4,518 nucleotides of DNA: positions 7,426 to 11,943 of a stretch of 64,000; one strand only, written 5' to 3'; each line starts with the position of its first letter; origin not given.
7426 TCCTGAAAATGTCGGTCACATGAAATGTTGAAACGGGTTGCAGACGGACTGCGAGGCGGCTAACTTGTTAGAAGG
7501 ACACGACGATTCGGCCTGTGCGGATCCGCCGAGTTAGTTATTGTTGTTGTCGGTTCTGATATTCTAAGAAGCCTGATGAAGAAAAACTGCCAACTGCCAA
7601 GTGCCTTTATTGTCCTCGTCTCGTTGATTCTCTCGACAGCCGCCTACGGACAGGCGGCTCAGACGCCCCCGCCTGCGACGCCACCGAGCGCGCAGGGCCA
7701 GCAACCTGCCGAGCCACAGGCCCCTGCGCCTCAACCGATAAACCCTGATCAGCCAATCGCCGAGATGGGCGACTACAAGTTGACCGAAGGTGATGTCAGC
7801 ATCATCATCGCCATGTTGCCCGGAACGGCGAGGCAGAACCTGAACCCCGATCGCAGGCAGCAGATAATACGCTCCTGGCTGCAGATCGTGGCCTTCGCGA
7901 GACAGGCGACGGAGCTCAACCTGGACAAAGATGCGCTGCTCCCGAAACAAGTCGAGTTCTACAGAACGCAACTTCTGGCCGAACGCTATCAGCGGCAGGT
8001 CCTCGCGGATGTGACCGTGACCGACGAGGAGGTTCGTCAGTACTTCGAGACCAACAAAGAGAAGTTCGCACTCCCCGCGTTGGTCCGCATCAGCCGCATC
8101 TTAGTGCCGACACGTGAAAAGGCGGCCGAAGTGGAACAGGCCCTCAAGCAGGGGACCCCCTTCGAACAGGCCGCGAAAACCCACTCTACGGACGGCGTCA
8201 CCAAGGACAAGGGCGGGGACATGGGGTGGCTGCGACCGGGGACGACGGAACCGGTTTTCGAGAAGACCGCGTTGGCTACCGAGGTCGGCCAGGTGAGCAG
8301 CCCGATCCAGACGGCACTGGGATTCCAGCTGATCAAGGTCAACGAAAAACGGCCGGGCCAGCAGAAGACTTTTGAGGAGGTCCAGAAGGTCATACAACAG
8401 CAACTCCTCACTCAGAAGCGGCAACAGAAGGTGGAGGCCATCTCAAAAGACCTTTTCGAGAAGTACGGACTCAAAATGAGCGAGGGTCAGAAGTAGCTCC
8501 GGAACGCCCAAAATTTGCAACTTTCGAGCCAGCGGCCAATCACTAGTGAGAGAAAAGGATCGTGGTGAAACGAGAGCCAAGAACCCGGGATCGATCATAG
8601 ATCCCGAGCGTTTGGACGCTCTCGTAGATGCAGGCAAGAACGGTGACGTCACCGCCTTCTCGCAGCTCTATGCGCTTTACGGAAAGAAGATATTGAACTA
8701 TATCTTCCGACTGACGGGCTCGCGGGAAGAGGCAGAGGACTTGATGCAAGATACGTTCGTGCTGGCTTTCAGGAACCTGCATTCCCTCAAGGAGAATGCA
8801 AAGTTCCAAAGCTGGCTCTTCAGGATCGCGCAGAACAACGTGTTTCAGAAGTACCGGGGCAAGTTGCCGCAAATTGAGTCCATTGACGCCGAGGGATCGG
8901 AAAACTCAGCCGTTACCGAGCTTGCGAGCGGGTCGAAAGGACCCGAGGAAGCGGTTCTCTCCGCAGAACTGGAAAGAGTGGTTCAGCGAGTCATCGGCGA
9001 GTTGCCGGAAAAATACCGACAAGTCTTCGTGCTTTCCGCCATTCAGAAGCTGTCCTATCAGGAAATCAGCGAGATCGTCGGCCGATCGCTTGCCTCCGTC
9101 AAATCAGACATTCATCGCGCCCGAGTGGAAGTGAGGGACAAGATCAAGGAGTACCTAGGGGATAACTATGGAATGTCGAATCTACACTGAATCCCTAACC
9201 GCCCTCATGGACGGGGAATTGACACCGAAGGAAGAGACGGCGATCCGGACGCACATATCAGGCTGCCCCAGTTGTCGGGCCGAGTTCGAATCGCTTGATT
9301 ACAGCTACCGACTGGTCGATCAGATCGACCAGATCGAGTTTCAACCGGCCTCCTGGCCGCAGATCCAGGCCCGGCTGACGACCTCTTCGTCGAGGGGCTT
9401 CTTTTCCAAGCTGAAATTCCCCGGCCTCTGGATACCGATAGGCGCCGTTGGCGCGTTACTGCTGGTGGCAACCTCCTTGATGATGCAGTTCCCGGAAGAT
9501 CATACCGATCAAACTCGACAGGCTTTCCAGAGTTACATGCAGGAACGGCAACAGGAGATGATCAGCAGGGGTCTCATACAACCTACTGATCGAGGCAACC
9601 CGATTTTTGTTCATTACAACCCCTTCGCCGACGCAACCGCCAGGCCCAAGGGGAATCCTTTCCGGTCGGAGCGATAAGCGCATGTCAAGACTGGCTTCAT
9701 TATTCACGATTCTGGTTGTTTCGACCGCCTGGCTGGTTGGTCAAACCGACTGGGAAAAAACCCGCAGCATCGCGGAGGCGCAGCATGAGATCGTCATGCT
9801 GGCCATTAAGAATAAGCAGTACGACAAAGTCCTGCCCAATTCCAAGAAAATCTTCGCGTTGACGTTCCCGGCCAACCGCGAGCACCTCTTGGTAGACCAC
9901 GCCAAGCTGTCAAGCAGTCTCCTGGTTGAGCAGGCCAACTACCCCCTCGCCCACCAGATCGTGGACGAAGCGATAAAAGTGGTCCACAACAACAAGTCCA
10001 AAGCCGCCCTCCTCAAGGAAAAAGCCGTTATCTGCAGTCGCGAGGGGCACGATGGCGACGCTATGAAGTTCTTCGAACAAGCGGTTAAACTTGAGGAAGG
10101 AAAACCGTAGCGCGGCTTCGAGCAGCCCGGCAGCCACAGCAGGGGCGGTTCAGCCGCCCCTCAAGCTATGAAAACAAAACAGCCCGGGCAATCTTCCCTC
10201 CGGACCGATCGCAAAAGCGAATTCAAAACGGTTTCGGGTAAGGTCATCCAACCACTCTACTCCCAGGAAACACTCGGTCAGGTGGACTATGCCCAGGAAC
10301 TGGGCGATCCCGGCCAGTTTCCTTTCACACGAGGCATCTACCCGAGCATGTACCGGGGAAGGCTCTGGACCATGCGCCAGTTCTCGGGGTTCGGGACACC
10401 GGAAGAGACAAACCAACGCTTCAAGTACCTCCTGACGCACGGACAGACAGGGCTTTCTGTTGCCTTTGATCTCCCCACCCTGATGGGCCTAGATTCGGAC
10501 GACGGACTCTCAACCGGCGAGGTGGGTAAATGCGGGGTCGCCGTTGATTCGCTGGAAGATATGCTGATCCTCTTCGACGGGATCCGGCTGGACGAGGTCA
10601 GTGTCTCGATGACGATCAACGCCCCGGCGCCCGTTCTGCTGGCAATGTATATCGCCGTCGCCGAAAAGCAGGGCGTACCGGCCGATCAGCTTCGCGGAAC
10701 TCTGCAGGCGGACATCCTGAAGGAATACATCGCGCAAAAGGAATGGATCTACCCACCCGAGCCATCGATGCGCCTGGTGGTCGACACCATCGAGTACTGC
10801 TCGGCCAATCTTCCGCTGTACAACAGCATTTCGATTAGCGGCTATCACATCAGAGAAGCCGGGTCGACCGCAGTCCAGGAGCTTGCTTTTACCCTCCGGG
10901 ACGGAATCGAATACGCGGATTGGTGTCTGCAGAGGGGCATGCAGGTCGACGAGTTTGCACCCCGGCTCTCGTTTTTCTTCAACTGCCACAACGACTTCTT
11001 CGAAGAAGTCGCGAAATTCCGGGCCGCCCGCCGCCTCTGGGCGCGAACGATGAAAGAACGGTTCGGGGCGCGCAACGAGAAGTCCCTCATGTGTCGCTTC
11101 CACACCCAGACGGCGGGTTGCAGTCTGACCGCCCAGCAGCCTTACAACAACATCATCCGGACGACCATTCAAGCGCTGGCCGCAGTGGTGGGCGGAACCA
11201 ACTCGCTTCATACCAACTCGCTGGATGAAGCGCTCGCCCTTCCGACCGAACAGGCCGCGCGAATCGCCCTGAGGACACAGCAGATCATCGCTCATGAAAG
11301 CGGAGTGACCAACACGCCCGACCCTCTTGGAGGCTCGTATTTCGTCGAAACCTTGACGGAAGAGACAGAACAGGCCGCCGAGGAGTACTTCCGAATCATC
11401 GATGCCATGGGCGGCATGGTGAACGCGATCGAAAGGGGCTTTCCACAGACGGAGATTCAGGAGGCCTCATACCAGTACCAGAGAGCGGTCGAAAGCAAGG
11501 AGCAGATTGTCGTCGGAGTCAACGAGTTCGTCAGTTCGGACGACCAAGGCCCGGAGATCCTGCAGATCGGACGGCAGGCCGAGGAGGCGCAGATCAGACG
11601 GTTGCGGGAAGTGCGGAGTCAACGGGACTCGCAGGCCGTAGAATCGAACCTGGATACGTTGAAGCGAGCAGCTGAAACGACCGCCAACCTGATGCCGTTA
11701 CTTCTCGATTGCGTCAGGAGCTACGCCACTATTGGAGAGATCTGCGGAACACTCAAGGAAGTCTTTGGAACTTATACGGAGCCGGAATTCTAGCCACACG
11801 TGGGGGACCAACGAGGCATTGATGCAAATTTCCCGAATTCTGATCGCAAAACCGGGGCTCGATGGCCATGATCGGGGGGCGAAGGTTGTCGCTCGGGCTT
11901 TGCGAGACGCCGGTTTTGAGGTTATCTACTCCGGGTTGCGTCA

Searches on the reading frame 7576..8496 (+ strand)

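Call 60: search_protein_families(library=pfam, proteins=[window:7576-8496:+], max_evalue=0.00001)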
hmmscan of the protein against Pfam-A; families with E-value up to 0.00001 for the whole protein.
window:7576-8496:+ (306 aa): 3 families
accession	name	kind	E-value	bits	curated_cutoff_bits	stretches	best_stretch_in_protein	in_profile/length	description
PF13145.12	Rotamase_2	-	1.4e-21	78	27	1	148-270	1-120/121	PPIC-type PPIASE domain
PF00639.27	Rotamase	-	1.4e-19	71.3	21.7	1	179-256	18-96/97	PPIC-type PPIASE domain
PF13616.12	Rotamase_3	-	1.4e-18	68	22.5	1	180-259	37-116/116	PPIC-type PPIASE domain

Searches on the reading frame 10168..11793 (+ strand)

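Call 60: search_protein_families(library=pfam, proteins=[window:10168-11793:+], max_evalue=0.00001)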
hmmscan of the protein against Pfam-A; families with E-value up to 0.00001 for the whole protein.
window:10168-11793:+ (541 aa): 1 family
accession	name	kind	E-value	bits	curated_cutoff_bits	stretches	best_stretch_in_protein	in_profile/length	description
PF01642.28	MM_CoA_mutase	-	3.3e-230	765.4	22.1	1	20-534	1-512/512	Methylmalonyl-CoA mutase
